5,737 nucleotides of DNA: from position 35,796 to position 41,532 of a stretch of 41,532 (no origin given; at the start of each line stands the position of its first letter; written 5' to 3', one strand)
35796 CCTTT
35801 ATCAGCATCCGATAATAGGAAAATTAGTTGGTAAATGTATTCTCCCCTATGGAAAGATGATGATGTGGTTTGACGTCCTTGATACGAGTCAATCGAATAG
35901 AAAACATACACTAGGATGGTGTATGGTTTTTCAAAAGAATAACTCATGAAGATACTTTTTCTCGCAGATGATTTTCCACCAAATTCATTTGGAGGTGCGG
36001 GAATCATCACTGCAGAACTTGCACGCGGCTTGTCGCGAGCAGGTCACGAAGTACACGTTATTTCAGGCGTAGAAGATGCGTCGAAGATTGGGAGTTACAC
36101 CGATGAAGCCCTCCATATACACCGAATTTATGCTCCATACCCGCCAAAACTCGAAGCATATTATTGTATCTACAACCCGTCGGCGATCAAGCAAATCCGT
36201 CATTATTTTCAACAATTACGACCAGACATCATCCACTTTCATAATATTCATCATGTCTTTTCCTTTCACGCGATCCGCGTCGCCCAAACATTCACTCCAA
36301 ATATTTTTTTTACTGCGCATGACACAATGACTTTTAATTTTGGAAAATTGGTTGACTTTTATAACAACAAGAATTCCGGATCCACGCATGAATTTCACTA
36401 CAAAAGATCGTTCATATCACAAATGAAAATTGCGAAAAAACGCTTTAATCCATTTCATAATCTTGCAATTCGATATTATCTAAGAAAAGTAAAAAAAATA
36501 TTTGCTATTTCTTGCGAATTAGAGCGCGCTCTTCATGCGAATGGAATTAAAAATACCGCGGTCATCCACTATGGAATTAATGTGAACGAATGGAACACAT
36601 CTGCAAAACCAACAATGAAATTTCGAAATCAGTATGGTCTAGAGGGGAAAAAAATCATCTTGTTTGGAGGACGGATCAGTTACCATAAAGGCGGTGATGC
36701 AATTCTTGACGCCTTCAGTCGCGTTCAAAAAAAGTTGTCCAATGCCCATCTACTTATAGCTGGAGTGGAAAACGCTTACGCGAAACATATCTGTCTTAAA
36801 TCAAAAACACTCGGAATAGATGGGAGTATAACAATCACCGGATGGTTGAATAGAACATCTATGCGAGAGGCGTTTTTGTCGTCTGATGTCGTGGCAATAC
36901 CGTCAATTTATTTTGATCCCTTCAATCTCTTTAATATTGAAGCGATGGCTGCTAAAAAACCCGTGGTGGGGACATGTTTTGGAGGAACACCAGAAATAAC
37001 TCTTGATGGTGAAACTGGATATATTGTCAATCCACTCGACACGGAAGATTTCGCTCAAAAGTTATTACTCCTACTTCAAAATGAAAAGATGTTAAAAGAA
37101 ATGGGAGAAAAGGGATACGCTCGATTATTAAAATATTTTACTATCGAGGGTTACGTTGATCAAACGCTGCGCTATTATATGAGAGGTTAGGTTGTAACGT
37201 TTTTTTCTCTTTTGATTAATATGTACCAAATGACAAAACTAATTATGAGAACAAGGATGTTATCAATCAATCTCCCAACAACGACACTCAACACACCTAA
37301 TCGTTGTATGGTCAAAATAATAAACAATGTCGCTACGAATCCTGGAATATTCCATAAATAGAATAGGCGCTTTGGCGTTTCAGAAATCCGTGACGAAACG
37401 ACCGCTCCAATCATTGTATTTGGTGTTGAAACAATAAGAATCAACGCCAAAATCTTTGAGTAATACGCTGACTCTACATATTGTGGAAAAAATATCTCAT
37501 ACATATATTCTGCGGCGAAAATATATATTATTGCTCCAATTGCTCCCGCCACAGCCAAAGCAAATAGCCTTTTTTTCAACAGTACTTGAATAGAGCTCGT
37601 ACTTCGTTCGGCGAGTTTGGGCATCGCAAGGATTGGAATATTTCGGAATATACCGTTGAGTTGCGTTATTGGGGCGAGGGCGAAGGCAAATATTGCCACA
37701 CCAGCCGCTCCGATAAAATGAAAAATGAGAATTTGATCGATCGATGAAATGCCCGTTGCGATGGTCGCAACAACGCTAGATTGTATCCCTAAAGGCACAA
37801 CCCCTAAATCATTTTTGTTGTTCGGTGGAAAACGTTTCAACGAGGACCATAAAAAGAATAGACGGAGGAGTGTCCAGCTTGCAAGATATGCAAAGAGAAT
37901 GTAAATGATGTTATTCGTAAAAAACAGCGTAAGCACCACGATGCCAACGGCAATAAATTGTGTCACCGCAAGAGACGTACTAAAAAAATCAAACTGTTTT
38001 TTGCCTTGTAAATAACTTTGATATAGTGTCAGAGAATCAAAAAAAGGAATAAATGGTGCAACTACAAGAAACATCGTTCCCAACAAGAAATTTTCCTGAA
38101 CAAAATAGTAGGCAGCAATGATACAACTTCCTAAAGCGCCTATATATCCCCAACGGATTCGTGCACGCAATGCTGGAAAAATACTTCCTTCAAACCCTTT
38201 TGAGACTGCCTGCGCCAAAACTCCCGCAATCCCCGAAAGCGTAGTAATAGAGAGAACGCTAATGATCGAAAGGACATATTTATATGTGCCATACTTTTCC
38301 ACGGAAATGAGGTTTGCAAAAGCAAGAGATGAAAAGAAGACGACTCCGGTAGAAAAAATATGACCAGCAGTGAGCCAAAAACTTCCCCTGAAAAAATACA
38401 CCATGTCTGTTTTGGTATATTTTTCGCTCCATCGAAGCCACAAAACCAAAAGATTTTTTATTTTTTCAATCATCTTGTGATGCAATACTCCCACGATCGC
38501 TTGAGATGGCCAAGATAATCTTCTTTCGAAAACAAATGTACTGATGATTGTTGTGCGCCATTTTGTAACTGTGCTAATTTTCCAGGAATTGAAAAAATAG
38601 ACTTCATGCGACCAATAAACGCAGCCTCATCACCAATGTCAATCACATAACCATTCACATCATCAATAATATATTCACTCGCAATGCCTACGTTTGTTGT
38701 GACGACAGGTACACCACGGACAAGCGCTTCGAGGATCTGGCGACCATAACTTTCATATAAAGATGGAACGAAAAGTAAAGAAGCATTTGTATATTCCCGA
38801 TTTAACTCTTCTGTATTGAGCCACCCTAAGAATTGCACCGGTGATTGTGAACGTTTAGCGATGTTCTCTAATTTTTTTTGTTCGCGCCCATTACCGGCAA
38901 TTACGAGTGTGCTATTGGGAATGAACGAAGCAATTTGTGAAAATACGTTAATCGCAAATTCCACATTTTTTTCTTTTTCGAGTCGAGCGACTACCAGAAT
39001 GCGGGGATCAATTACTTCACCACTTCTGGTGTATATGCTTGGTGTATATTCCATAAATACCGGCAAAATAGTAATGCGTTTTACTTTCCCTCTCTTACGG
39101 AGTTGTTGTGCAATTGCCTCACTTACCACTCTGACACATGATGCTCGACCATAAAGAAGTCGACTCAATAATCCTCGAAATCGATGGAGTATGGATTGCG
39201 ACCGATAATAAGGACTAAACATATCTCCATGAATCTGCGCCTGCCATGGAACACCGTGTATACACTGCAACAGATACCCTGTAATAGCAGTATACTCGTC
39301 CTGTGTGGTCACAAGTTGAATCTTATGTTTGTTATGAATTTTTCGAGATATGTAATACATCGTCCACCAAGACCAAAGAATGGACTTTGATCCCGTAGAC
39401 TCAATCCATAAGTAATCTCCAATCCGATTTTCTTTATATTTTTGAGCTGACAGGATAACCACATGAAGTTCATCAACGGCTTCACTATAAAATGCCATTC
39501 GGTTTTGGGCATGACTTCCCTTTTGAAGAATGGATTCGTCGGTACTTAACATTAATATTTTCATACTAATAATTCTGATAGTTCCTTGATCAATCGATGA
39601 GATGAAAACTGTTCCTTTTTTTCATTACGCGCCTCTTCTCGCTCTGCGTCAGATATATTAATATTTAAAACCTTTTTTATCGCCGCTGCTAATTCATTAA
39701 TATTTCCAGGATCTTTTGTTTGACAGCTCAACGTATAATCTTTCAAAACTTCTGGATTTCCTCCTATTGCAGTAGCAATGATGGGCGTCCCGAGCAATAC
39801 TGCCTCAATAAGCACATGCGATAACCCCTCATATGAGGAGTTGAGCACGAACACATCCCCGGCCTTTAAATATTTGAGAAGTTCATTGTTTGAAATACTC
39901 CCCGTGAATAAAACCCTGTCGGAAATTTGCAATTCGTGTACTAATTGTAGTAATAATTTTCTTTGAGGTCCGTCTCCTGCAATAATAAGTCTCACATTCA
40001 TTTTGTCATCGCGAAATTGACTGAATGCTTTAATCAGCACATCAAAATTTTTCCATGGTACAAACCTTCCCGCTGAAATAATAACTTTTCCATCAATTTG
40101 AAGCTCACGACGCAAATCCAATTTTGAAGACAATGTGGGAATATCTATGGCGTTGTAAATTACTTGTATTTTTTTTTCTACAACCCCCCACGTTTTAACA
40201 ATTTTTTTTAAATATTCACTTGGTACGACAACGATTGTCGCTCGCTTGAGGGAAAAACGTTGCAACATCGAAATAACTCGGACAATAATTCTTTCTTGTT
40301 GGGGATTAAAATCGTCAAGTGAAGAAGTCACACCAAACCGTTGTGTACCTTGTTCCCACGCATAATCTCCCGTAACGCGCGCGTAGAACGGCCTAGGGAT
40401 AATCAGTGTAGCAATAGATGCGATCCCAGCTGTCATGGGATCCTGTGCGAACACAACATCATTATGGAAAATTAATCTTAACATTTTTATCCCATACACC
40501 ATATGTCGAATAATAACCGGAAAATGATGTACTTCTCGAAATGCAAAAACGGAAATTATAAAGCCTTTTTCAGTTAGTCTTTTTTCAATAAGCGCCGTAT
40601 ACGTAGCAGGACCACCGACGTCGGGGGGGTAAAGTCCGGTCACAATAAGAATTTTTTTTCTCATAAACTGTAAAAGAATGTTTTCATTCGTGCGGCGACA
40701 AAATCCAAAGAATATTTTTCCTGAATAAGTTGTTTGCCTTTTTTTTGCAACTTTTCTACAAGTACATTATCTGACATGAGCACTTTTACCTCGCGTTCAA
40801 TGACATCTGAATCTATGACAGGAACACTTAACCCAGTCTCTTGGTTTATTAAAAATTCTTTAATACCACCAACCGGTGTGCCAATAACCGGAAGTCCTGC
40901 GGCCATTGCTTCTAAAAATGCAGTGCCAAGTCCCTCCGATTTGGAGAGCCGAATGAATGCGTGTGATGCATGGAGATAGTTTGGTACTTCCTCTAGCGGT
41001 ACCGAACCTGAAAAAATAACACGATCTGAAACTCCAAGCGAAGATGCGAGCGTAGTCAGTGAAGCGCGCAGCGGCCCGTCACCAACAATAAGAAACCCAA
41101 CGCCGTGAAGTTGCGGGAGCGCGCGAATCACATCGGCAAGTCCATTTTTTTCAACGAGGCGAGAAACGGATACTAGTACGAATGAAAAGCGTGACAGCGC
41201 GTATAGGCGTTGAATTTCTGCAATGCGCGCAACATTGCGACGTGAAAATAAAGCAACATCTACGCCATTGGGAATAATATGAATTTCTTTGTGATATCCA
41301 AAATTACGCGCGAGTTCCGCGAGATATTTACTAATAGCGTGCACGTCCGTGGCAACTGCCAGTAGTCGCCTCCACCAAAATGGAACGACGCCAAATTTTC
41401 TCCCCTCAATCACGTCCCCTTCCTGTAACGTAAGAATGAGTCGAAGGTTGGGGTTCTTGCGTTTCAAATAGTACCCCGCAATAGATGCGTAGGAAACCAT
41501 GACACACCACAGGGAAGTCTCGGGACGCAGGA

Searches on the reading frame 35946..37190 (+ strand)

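Call 42: search_protein_families(library=pfam, proteins=[window:35946-37190:+], max_evalue=0.001)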
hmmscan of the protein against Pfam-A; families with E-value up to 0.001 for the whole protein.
window:35946-37190:+ (414 aa): 8 families
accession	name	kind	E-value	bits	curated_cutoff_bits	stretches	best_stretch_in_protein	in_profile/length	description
PF00534.26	Glycos_transf_1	-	2.8e-34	118.5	26.4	1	226-392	5-171/172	Glycosyl transferases group 1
PF13692.12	Glyco_trans_1_4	-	9.7e-28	97.7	27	1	236-379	2-142/142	Glycosyl transferases group 1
PF13439.12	Glyco_transf_4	-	3.5e-19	69.9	28.5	1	15-214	1-169/170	Glycosyltransferase Family 4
PF13579.12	Glyco_trans_4_4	-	1.6e-13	51.7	29.7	1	16-210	1-158/158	Glycosyl transferase 4-like domain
PF13477.12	Glyco_trans_4_2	-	1.3e-06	29.1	23.4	1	20-136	11-118/139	Glycosyl transferase 4-like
PF20706.3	GT4-conflict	-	6e-06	25.9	26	0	193-341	162-309/385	Family 4 Glycosyltransferase in conflict systems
PF13524.12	Glyco_trans_1_2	-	1.6e-05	25.3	25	1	263-408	11-143/144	Glycosyl transferase-like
PF08323.17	Glyco_transf_5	-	0.00056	20.1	22.7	0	2-139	1-149/239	Starch synthase catalytic domain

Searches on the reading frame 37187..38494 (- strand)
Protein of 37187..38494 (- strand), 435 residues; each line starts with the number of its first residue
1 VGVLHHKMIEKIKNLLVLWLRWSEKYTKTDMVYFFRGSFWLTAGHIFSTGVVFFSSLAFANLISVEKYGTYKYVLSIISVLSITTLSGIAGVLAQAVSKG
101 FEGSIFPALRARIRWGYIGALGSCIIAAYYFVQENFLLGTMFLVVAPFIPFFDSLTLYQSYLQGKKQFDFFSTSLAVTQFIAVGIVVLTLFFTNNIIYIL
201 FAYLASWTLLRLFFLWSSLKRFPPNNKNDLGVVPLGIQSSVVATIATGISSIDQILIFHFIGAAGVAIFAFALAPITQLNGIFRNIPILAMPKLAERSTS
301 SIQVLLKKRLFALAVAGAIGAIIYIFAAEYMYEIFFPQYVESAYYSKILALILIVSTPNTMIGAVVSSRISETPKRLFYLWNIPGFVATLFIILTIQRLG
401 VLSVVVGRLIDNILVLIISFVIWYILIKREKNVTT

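Call 42: search_protein_families(library=pfam, proteins=[window:37187-38494:-], max_evalue=0.001)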
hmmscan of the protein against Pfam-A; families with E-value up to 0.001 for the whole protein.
window:37187-38494:- (435 aa): 1 family
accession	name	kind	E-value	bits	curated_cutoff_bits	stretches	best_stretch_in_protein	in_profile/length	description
PF01943.22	Polysacc_synt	-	5.5e-06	26.4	28.2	1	36-222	3-192/274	Polysaccharide biosynthesis protein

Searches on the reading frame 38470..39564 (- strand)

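Call 42: search_protein_families(library=pfam, proteins=[window:38470-39564:-], max_evalue=0.001)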
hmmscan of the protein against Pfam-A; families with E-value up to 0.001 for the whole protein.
window:38470-39564:- (364 aa): 5 families
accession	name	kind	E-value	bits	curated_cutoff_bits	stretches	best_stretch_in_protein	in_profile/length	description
PF00534.26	Glycos_transf_1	-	8.4e-33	113.8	26.4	1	187-339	16-171/172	Glycosyl transferases group 1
PF13692.12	Glyco_trans_1_4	-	2.5e-27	96.3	27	1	187-323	2-139/142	Glycosyl transferases group 1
PF13439.12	Glyco_transf_4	-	2.6e-11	44.3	28.5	1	58-168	50-163/170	Glycosyltransferase Family 4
PF20706.3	GT4-conflict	-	1.3e-09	38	26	1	147-294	153-316/385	Family 4 Glycosyltransferase in conflict systems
PF13579.12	Glyco_trans_4_4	-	7.1e-09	36.6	29.7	1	76-168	66-156/158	Glycosyl transferase 4-like domain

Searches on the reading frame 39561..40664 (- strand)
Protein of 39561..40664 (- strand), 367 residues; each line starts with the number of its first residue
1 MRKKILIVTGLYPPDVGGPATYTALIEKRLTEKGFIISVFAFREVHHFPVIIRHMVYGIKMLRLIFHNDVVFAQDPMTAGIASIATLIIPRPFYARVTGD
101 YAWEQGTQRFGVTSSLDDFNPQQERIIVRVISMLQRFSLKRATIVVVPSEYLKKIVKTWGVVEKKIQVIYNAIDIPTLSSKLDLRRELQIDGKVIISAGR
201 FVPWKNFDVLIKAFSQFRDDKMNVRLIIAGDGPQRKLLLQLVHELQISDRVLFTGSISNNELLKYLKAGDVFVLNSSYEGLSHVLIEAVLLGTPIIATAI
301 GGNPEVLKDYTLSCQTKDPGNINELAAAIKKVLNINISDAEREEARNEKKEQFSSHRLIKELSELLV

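Call 42: search_protein_families(library=pfam, proteins=[window:39561-40664:-], max_evalue=0.001)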
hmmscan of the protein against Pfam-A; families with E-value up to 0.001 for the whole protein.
window:39561-40664:- (367 aa): 5 families
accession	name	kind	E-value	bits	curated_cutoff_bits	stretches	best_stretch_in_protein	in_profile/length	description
PF00534.26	Glycos_transf_1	-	8.1e-39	133.3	26.4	1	187-346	8-166/172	Glycosyl transferases group 1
PF13692.12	Glyco_trans_1_4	-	1.2e-30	107.1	27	1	193-333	2-140/142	Glycosyl transferases group 1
PF13439.12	Glyco_transf_4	-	1.3e-11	45.3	28.5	1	17-175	2-168/170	Glycosyltransferase Family 4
PF13579.12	Glyco_trans_4_4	-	1.5e-05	25.8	29.7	1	69-171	73-157/158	Glycosyl transferase 4-like domain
PF20706.3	GT4-conflict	-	0.0008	18.9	26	0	192-312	197-324/385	Family 4 Glycosyltransferase in conflict systems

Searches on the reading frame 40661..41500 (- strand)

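Call 42: search_protein_families(library=pfam, proteins=[window:40661-41500:-], max_evalue=0.001)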
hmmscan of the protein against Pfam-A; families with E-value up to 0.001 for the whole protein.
window:40661-41500:- (279 aa): 6 families
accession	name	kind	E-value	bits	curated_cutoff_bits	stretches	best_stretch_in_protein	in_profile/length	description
PF00534.26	Glycos_transf_1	-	2.4e-33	115.5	26.4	1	107-257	16-171/172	Glycosyl transferases group 1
PF13692.12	Glyco_trans_1_4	-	3.3e-28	99.2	27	1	107-244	2-142/142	Glycosyl transferases group 1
PF13524.12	Glyco_trans_1_2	-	2.1e-07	31.4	25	1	124-271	5-141/144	Glycosyl transferase-like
PF13439.12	Glyco_transf_4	-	4.3e-07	30.6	28.5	1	11-83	89-169/170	Glycosyltransferase Family 4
PF20706.3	GT4-conflict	-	0.00012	21.7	26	1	171-235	274-335/385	Family 4 Glycosyltransferase in conflict systems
PF13579.12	Glyco_trans_4_4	-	0.00026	21.8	29.7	0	12-79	88-158/158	Glycosyl transferase 4-like domain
